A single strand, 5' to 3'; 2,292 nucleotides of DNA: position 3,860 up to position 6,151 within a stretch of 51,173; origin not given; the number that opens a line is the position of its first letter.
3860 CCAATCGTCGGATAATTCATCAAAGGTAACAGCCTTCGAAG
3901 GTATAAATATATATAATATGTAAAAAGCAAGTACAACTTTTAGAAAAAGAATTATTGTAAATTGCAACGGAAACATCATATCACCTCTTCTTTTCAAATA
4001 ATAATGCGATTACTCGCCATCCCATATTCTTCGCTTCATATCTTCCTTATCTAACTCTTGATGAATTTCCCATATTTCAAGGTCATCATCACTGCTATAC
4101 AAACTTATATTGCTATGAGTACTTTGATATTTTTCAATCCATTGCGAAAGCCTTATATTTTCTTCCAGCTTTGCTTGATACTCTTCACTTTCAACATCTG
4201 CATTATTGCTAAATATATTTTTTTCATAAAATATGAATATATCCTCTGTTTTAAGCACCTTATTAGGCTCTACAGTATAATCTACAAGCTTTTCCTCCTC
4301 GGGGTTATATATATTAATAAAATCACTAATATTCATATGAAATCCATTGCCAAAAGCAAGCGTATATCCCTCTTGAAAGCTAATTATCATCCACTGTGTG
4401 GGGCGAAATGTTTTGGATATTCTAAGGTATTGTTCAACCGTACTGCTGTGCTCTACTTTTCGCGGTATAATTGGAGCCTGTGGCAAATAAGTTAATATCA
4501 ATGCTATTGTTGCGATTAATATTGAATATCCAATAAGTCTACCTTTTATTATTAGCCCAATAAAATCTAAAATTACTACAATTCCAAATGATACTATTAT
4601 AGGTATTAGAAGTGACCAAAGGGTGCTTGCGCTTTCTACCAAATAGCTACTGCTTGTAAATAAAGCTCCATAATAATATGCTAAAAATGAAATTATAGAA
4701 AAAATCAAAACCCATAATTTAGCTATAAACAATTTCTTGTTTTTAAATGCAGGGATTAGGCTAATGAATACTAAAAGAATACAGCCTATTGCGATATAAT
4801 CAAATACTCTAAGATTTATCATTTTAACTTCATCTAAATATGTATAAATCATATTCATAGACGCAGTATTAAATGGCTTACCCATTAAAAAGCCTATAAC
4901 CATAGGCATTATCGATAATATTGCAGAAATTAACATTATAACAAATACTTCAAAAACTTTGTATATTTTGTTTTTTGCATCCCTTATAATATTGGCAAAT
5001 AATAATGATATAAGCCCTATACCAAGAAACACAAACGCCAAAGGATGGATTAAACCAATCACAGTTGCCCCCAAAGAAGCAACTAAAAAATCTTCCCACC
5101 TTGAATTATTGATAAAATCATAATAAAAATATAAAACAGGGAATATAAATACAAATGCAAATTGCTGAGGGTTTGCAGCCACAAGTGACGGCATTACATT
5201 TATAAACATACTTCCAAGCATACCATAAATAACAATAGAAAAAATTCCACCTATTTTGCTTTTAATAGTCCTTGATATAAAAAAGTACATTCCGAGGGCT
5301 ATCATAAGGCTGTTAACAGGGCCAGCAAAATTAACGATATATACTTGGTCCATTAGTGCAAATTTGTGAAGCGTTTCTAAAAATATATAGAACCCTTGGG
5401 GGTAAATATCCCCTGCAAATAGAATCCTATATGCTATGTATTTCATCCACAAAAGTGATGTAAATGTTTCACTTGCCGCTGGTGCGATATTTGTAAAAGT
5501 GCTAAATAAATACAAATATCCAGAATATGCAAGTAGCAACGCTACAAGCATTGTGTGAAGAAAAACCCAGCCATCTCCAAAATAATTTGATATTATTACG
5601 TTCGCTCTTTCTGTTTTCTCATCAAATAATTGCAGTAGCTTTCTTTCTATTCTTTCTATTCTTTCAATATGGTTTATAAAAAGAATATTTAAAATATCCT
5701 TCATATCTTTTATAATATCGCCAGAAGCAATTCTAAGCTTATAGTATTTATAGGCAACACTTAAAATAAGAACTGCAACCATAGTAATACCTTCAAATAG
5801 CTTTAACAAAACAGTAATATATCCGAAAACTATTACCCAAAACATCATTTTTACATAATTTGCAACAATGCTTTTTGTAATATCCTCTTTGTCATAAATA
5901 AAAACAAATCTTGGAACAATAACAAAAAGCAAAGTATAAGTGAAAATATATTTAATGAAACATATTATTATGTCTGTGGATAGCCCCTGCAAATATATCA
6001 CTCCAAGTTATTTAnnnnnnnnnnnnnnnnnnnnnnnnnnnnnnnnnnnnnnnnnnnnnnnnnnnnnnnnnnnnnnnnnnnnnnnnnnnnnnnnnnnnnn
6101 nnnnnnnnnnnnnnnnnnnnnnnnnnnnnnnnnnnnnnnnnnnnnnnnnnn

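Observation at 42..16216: Non-canonical PelF-centred, c-di-GMP-wired envelope polysaccharide operon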

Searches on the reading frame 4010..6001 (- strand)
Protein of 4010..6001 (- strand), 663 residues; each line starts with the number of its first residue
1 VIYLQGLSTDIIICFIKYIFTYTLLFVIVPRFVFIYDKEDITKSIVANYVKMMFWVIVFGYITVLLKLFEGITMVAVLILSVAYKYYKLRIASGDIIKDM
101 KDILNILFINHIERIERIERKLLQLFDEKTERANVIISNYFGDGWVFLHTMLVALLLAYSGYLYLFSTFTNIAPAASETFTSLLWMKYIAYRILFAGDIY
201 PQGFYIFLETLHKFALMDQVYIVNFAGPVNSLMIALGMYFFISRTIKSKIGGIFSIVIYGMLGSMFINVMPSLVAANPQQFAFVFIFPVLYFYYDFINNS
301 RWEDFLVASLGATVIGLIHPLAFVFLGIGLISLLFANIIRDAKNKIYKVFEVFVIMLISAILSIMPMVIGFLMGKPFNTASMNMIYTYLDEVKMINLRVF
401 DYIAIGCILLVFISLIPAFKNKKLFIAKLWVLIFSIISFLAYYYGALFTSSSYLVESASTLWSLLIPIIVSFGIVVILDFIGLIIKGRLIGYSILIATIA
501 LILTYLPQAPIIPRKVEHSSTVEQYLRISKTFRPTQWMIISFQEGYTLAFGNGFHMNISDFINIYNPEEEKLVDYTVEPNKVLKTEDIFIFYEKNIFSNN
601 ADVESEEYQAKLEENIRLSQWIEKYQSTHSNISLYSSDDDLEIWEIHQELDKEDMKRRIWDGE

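Call 4: search_protein_families(library=pfam, proteins=[window:4010-6001:-], max_evalue=0.01)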
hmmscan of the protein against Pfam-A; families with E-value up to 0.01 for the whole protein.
window:4010-6001:- (663 aa): 0 families

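Call 6: search_protein_families(library=ncbifam, proteins=[window:4010-6001:-], max_evalue=0.1)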
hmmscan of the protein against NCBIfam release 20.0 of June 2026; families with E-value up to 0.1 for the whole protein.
window:4010-6001:- (663 aa): 0 families

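Call 8: search_protein_families(library=pfam, proteins=[window:4010-6001:-], max_evalue=10)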
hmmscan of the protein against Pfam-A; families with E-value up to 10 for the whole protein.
window:4010-6001:- (663 aa): 1 family
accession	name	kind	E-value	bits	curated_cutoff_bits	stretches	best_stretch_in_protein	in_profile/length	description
PF08876.17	DUF1836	-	2.1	8.9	27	0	37-52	31-46/105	Domain of unknown function (DUF1836)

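Call 20: find_homologous_proteins(query=window:4010-6001:-, max_evalue=0.001)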
Query window:4010-6001:- (663 aa): 12 proteins with E <= 0.001 among 8000 candidates.
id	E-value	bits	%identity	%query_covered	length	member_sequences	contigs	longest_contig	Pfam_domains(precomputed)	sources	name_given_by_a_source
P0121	0.0e+0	1341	92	100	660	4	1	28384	-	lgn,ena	-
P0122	0.0e+0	1300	89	100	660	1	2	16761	-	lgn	-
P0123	0.0e+0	1267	86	100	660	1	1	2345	-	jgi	-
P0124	0.0e+0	1108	76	100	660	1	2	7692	-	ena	-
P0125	1.3e-188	647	45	99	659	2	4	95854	PF20176.4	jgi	-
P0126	1.3e-177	611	43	99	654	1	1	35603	-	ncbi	-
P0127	4.1e-114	401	35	97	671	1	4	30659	-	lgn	-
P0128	3.5e-111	391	33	98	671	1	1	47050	-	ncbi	-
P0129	4.3e-106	374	32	96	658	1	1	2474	-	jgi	-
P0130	1.3e-99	353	32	98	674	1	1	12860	-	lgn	-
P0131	1.5e-95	339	32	98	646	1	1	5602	-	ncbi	-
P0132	8.0e-19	86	21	76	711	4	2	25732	-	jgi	jgi:hypothetical protein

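Call 22: search_solved_structures(query=A1, max_evalue=10)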
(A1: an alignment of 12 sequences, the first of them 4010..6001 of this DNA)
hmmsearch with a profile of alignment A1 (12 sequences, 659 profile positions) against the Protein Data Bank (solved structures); distinct sequences matched with E-value up to 10: 1.
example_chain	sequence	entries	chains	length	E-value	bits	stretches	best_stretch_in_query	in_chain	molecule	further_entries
9lgt_A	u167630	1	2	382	0.66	11.6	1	227-290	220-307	PTS system glucose-specific EIICB component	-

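Call 23: search_protein_families(library=pfam, alignment_id=A1, max_evalue=1)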
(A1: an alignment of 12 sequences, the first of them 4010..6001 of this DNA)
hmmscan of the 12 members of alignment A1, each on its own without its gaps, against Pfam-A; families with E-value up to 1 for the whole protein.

A. member 1, window:4010-6001:- (663 aa): 0 families

B. families by the number of members that match (of 12 scanned): 7 families
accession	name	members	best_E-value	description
PF20176.3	DUF6541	2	1.4e-06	Family of unknown function (DUF6541)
PF02076.21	STE3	1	0.0015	Pheromone A receptor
PF05545.16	FixQ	1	0.035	Cbb3-type cytochrome oxidase component FixQ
PF16516.10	CC2-LZ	1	0.36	Leucine zipper of domain CC2 of NEMO, NF-kappa-B essential modulator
PF00453.23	Ribosomal_L20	1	0.57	Ribosomal protein L20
PF15086.11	UPF0542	1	0.67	Uncharacterised protein family UPF0542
PF20040.4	DUF6442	1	0.69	Family of unknown function (DUF6442)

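Call 24: find_homologous_proteins(query=A1, max_evalue=0.001)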
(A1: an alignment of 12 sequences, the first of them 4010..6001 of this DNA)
Query A1 (12 sequences) (663 aa, profile of the alignment): 12 proteins with E <= 0.001 among 8000 candidates.
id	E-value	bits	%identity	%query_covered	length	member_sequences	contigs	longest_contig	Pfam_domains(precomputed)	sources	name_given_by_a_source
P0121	5.2e-287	972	92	100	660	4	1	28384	-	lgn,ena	-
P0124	1.2e-277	941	76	100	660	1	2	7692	-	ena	-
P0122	2.7e-275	933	89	100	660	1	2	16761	-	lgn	-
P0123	1.3e-272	924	86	100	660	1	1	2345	-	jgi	-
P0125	1.1e-270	918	45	99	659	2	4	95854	PF20176.4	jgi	-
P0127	2.2e-269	914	35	97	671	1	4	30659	-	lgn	-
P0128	6.4e-268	909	33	98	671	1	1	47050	-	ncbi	-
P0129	9.8e-260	882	32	96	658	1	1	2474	-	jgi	-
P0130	1.4e-259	881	32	98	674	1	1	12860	-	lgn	-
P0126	8.9e-257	872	43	99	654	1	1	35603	-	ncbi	-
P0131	1.1e-244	832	32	98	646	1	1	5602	-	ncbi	-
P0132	2.9e-186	639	21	76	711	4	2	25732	-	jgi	jgi:hypothetical protein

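Call 38: predict_structure(alignment_id=A1)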
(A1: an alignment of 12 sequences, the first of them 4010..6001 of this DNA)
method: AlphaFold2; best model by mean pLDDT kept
length: 663 residues; sequences in the alignment: 12
mean_pLDDT: 78.9   pTM: 0.80
mean pLDDT of the five models: 78.9, 77.2, 76.6, 74.9, 68.9
residues with pLDDT >= 90: 151; 70-90: 356; 50-70: 129; < 50: 27
segments of 3 or more residues with pLDDT < 50: 1-5, 93-102, 268-272
pLDDT, mean of each block of 10 residues (from residue 1): 51 89 86 65 87 91 83 72 63 46 51 56 66 67 77 87 79 62 85 78 91 87 86 91 89 88 58 68 93 89 87 91 90 89 77 80 79 75 65 77 92 89 89 94 82 80 90 87 66 82 73 58 82 84 66 83 89 82 87 75 73 90 93 89 88 65 49
secondary structure, 60 per line:
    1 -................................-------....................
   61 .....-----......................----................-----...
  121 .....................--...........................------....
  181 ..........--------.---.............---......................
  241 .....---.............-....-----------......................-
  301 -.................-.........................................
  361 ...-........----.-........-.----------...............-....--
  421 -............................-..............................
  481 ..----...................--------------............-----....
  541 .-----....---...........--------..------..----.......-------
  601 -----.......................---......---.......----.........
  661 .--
elements in order: H2-33 H41-65 H71-92 H97-112 H118-141 H144-170 H177-190 H203-215 H219-245 H249-261 H263-266 H278-299 H302-318 H320-363 H365-372 H379-386 H399-413 H415-418 H422-449 H452-482 H487-505 H520-531 E537-541 H547-550 E554-557 H558-564 E587-593 H606-628 E632-637 E641-647 H652-661

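Call 40: fold_search(model_id=the predicted structure, library=pdb)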
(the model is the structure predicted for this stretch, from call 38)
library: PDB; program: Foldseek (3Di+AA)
matches with E <= 10: 208; with E <= 0.001: 19
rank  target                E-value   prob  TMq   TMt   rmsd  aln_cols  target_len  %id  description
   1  7oci_F                9.8e-07  1.00  0.44  0.46  11.9       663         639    9  Cryo-EM structure of yeast Ost6p containing oligosaccharyltransferase complex (released 2022-02-16)
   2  8b6l_I                1.8e-06  1.00  0.43  0.42   9.5       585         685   11  Subtomogram average of the human Sec61-TRAP-OSTA-translocon (released 2022-12-07)
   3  8age_A                2.2e-06  1.00  0.44  0.46  11.4       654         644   11  Structure of yeast oligosaccharylransferase complex with acceptor peptide bound (released 2022-12-07)
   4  6ezn_F                4.5e-06  1.00  0.45  0.45  12.4       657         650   10  Cryo-EM structure of the yeast oligosaccharyltransferase (OST) complex (released 2018-01-17)
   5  6s7t_A                4.9e-06  1.00  0.39  0.37  10.6       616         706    8  Cryo-EM structure of human oligosaccharyltransferase complex OST-B (released 2019-12-18)
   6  8pn9_A                6.4e-06  1.00  0.43  0.44   9.3       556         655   11  Structure of human oligosaccharyltransferase OST-A complex bound to NGI-1 (released 2024-05-08)
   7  6ftg_5                7.0e-06  1.00  0.42  0.44  11.6       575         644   11  Subtomogram average of OST-containing ribosome-translocon complexes from canine rough microsomal membranes (released 2018-03-21)
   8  6c26_A                7.0e-06  1.00  0.43  0.44  13.2       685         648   12  The Cryo-EM structure of a eukaryotic oligosaccharyl transferase complex (released 2018-01-31)
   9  7zli_A                9.9e-06  1.00  0.41  0.41  10.4       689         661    9  Cryo-EM structure of C-mannosyltransferase CeDPY19, in complex with Dol25-P-Man and bound to CMT2-Fab and anti-Fab nan (released 2023-01-11)
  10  8agb_A                1.4e-05  1.00  0.45  0.46  12.8       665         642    9  Structure of yeast oligosaccharylransferase complex with lipid-linked oligosaccharide bound (released 2022-12-07)
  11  6s7o_A                1.8e-05  1.00  0.45  0.46  10.7       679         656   11  Cryo-EM structure of human oligosaccharyltransferase complex OST-A (released 2019-12-18)
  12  8agc_A                1.9e-05  1.00  0.45  0.44  10.6       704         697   10  Structure of yeast oligosaccharylransferase complex with lipid-linked oligosaccharide and non-acceptor peptide bound (released 2022-12-07)
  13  6gxc_A                2.5e-05  1.00  0.38  0.36  10.1       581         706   12  Bacterial oligosaccharyltransferase PglB in complex with an inhibitory peptide and a reactive lipid-linked oligosaccha (released 2018-11-14)
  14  7zlg_A                5.7e-05  1.00  0.40  0.40  10.8       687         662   10  Cryo-EM structure of C-mannosyltransferase CeDPY19, in complex with acceptor peptide and bound to CMT2-Fab and anti-Fa (released 2023-01-11)
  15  8if8_B                5.9e-05  1.00  0.44  0.46   8.0       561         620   10  Arabinosyltransferase AftA (released 2023-05-31)
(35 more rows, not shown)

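Call 41: search_protein_representatives(alignment_id=A1)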
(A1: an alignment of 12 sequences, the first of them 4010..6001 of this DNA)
Query: 12 sequences, 659 profile positions. Proteins with E-value up to 0.001 (for the whole library): 1303; up to 1e-10: 1008; up to 1e-30: 582. The best 150 are listed.
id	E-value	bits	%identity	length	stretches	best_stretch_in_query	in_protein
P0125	3.4e-271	918.0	-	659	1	3-659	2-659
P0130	4.4e-260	881.2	-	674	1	2-658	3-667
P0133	9.4e-226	767.8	-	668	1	2-658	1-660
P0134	1.3e-217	740.9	-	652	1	7-657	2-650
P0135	4.1e-214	729.3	-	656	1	2-659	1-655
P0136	2.8e-211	720.0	-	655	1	2-657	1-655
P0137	1.1e-207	708.1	-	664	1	2-657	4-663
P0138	1.9e-206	704.0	-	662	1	2-658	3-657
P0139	5.5e-205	699.2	-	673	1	2-659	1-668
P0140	2.2e-204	697.2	-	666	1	2-658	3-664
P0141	9.4e-201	685.2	-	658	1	2-658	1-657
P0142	9.5e-201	685.2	-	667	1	4-658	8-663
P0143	2.0e-200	684.1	-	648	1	12-658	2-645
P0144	2.3e-199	680.6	-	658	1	2-658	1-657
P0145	7.8e-197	672.3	-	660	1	2-658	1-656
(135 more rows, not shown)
